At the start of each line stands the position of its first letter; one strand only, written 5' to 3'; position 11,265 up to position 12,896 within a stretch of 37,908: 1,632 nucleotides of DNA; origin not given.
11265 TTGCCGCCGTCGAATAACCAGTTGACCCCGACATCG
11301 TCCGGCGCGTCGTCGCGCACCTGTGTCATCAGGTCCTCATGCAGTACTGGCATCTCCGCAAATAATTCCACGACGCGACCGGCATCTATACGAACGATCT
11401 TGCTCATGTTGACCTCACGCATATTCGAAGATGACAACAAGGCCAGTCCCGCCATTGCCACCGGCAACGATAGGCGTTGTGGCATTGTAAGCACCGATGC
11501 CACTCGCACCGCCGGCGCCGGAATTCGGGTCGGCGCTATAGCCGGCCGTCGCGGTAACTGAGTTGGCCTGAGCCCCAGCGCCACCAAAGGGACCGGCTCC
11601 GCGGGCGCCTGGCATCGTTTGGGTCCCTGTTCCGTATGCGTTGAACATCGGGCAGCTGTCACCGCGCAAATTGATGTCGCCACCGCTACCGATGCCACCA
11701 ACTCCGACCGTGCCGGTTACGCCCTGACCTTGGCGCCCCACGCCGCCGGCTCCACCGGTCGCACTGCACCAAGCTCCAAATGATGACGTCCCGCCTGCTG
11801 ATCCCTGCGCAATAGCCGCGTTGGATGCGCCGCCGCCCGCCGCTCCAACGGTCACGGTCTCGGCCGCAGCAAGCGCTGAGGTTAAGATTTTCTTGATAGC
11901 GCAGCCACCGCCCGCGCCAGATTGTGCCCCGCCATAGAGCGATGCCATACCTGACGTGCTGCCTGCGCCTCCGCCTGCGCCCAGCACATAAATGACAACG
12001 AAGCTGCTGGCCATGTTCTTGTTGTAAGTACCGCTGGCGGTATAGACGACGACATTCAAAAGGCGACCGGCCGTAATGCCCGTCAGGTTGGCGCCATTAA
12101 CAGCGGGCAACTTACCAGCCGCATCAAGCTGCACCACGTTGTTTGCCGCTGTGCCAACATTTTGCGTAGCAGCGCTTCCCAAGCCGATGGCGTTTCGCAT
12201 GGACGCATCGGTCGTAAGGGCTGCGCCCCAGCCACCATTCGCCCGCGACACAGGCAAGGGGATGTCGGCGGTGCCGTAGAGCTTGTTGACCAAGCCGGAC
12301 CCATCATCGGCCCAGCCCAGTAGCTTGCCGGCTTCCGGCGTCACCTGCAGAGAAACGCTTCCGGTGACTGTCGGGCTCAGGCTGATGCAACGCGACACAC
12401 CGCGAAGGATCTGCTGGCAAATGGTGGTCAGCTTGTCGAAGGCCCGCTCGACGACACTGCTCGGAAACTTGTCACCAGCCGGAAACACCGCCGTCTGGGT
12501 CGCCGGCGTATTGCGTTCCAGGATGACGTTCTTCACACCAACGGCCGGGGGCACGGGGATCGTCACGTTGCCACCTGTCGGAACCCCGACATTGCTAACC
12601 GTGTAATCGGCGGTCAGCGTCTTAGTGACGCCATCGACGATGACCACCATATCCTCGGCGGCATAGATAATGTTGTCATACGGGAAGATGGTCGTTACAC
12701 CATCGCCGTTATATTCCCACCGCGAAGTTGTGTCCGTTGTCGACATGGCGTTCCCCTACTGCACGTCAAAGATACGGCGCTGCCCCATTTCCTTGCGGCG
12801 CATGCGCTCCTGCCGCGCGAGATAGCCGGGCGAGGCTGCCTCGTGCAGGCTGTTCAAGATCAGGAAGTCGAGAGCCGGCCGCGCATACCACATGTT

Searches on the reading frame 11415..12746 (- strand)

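Call 79: search_protein_families(library=pfam, proteins=[window:11415-12746:-], max_evalue=0.001)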
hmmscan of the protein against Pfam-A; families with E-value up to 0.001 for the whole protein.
window:11415-12746:- (443 aa): 1 family
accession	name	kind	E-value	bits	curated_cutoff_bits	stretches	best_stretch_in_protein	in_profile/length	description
PF21722.4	Gly_rich_2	-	0.00042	20.8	24.3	1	238-439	3-223/226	Glycine-rich domain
